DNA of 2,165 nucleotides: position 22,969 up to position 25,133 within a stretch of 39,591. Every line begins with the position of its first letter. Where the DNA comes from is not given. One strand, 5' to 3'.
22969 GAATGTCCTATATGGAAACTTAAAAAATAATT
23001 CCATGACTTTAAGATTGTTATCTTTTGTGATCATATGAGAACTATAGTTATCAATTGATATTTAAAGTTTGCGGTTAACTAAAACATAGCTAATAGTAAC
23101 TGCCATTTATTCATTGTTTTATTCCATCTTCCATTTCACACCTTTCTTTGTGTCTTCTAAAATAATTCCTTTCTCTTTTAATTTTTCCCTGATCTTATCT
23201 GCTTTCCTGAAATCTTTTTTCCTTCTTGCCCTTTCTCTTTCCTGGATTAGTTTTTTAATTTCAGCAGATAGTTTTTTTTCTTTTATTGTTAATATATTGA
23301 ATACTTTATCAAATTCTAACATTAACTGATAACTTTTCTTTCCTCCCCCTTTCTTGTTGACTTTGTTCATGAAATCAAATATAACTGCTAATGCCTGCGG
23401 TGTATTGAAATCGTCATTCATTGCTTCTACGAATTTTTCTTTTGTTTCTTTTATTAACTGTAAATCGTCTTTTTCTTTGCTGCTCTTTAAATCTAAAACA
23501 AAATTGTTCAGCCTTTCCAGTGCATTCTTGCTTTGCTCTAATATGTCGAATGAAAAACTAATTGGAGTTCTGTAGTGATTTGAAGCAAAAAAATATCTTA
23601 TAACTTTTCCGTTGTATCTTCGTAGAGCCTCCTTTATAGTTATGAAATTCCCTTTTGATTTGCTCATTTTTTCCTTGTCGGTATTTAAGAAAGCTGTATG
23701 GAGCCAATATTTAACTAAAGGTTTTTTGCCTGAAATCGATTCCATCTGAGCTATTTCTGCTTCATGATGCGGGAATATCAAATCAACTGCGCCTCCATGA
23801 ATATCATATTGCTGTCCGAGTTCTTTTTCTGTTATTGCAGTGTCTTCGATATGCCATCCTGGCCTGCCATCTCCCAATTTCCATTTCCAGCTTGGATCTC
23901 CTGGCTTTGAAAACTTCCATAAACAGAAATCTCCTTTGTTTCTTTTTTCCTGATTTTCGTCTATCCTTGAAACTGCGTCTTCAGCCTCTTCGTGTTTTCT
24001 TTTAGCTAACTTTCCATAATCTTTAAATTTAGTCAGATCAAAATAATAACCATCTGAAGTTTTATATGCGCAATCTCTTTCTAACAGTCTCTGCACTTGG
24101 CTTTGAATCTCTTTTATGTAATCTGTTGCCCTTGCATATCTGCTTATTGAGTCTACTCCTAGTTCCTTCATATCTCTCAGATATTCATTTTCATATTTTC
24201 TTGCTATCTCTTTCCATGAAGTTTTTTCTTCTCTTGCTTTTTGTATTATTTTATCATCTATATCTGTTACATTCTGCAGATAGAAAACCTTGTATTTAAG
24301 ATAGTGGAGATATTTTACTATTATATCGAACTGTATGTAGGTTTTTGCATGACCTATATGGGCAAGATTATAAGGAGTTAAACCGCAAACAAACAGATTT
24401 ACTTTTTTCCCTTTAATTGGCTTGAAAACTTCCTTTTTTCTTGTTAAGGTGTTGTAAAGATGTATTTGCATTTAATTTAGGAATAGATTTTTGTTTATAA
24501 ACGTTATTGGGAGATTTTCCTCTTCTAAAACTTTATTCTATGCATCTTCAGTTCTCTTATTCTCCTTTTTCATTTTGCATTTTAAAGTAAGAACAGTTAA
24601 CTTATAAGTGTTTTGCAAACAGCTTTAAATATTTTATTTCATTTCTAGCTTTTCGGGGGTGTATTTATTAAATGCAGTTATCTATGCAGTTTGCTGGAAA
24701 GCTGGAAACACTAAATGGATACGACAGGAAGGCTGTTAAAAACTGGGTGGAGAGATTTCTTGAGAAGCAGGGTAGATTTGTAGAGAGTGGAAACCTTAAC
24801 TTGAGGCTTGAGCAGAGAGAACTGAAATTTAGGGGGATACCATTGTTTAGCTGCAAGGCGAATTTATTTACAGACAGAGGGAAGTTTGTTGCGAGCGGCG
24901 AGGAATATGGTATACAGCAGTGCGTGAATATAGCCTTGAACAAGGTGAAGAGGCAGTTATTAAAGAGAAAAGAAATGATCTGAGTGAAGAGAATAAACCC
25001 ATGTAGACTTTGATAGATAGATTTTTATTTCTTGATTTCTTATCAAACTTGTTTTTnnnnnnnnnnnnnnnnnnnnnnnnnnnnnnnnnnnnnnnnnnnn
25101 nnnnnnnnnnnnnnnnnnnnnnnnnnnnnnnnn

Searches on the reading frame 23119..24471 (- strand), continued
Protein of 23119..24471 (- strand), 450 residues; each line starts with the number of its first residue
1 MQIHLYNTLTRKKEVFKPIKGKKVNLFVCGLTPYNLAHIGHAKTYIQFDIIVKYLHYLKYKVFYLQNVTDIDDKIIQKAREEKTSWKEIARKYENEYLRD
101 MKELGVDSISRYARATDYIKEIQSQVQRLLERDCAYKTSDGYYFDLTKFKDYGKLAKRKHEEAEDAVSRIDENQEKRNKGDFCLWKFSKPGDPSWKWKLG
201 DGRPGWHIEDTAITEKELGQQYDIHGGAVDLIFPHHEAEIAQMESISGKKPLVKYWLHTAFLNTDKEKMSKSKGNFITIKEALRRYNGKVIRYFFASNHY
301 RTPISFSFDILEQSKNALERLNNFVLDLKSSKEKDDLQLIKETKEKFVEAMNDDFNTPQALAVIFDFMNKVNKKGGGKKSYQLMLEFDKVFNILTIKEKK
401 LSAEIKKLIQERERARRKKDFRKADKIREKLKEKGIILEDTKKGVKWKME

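Call 48: find_encoding_contigs(protein=P0133, flank=6000, max_places=4)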
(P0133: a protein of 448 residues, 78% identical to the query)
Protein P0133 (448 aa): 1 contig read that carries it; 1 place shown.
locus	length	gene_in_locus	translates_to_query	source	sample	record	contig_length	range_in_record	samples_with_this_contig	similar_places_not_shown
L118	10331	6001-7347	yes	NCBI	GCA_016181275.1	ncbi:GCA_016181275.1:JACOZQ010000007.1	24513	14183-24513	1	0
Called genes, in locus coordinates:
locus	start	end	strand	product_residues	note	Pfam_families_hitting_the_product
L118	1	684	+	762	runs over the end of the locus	-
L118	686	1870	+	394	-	-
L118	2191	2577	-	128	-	PF00903:Glyoxalase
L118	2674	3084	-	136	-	PF00293:NUDIX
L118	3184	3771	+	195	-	-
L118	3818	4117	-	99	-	-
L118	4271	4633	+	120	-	PF04266:ASCH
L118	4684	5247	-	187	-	PF05168:HEPN (faint)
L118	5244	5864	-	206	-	PF01909:NTP_transf_2, PF18765:Polbeta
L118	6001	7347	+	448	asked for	PF00133:tRNA-synt_1 (faint), PF01406:tRNA-synt_1e, PF09334:tRNA-synt_1g, PF01921:tRNA-synt_1f (weak), PF09334:tRNA-synt_1g, PF09190:DALR_2, PF23493:CysS_C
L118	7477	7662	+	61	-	-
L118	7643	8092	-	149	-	PF01850:PIN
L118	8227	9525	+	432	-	PF02844:GARS_N, PF01071:GARS_A, PF02655:ATP-grasp_3 (weak), PF02843:GARS_C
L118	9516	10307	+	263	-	PF00551:Formyl_trans_N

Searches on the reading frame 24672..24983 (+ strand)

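Call 8: search_protein_families(library=pfam, proteins=[window:24672-24983:+], max_evalue=0.01)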
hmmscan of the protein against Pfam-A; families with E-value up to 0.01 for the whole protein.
window:24672-24983:+ (103 aa): 1 family
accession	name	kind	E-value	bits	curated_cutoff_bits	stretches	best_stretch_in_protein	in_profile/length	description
PF02482.25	Ribosomal_S30AE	-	0.00037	21.6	23.7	1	20-101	12-85/88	Sigma 54 modulation protein / S30EA ribosomal protein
